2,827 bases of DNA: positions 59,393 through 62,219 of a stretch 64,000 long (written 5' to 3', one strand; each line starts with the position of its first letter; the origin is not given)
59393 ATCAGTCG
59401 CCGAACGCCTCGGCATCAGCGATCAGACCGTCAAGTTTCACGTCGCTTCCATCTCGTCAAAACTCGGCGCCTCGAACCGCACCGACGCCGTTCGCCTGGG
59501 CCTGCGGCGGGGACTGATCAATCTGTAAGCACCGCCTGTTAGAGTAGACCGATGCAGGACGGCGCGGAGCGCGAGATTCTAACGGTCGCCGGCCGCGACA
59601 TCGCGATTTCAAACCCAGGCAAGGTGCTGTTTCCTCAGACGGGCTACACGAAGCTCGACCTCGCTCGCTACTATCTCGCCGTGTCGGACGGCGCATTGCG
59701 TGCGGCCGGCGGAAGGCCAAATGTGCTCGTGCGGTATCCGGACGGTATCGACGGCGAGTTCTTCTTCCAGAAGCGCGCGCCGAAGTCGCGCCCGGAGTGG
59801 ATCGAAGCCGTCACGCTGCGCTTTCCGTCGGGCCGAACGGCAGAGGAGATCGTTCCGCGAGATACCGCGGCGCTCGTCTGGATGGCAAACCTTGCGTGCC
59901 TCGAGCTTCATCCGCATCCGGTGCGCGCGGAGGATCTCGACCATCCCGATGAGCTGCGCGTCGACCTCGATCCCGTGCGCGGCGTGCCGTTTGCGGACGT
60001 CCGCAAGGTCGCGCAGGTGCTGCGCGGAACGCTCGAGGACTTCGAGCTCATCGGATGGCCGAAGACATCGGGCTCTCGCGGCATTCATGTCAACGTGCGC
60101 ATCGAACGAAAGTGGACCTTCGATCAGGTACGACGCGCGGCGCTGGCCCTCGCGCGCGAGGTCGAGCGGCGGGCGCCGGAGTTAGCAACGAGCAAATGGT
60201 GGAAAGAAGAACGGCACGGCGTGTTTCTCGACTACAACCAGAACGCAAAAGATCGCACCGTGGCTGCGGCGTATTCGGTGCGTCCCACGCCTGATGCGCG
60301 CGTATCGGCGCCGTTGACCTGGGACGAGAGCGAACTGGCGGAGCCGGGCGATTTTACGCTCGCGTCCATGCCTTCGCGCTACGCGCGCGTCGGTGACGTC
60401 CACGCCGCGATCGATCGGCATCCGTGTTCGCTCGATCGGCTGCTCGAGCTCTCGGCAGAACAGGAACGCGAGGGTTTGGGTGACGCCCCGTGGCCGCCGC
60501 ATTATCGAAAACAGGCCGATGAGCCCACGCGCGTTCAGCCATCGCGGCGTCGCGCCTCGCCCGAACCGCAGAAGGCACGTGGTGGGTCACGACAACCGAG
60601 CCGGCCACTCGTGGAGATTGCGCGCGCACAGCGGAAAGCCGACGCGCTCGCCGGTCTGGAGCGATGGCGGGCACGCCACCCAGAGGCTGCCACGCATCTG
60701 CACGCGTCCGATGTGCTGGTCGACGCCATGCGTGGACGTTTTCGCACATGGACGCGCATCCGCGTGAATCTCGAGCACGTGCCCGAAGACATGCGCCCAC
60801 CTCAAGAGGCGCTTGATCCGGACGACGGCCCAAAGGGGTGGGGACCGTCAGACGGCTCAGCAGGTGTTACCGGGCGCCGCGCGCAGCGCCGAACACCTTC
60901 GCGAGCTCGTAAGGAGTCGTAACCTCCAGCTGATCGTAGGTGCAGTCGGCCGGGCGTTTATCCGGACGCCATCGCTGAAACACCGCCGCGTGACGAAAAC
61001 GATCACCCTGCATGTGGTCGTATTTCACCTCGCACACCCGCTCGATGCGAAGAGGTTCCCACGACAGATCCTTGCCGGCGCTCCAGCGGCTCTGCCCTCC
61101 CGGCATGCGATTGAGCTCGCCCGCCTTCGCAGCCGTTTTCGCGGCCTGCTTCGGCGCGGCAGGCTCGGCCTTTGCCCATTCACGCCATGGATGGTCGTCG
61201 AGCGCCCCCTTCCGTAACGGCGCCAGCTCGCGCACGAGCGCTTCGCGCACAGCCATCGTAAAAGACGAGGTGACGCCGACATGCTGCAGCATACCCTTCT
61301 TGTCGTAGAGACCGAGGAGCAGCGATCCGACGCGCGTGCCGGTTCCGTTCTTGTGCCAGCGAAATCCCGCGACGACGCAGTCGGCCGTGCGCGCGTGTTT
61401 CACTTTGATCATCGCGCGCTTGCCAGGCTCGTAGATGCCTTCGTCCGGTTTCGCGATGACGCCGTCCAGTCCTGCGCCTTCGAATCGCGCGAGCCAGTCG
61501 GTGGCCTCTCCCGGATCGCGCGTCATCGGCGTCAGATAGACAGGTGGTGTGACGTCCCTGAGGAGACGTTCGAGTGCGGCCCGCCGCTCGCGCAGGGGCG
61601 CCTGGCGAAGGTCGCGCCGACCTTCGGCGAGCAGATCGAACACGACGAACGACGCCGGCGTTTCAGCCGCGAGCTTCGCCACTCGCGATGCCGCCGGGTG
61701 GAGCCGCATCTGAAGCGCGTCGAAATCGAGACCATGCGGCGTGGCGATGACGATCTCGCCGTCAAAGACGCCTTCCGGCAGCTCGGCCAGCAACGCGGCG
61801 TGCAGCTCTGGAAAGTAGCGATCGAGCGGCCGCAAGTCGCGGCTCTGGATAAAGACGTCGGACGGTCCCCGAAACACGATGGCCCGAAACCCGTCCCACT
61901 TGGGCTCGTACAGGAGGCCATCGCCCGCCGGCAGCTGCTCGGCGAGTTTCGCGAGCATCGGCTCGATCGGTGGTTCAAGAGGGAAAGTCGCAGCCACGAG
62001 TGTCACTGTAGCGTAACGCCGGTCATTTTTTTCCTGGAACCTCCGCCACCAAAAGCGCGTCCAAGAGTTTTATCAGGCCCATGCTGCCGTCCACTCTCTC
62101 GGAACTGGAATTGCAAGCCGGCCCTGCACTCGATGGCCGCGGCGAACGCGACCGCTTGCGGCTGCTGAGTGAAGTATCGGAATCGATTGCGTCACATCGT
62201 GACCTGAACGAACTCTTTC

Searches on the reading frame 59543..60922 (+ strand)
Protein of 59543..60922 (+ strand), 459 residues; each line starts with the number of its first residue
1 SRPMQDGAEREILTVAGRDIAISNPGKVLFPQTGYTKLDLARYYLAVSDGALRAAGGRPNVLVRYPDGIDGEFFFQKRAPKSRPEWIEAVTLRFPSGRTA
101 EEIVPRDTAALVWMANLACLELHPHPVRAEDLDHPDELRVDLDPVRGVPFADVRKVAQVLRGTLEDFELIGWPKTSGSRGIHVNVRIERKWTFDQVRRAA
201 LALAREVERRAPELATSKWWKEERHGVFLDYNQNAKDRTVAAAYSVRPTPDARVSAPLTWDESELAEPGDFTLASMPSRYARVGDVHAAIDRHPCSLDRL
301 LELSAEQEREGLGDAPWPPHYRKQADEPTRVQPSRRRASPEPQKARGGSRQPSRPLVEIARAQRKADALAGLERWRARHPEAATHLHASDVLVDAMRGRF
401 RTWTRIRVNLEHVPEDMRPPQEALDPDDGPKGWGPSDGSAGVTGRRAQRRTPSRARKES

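Call 23: search_protein_families(library=pfam, proteins=[window:59543-60922:+], max_evalue=0.01)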
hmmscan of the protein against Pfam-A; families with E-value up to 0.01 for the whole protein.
window:59543-60922:+ (459 aa): 2 families
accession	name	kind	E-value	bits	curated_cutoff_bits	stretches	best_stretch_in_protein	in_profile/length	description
PF21686.3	LigD_Prim-Pol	-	2.6e-86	289.8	27.4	1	36-286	1-253/254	LigD, primase-polymerase domain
PF01896.25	DNA_primase_S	-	5.9e-10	40.2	26.8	1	131-260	2-163/163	DNA primase small subunit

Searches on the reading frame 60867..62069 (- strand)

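Call 63: search_protein_families(library=pfam, proteins=[window:60867-62069:-], max_evalue=0.0001)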
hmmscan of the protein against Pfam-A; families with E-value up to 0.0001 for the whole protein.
window:60867-62069:- (400 aa): 2 families
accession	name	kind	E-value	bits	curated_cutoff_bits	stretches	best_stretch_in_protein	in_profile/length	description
PF01068.26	DNA_ligase_A_M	-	3.5e-33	115.4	26.2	1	37-224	1-204/204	ATP dependent DNA ligase domain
PF04679.21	DNA_ligase_A_C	-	1.3e-11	45.2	27.5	1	244-371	2-94/94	ATP dependent DNA ligase C terminal region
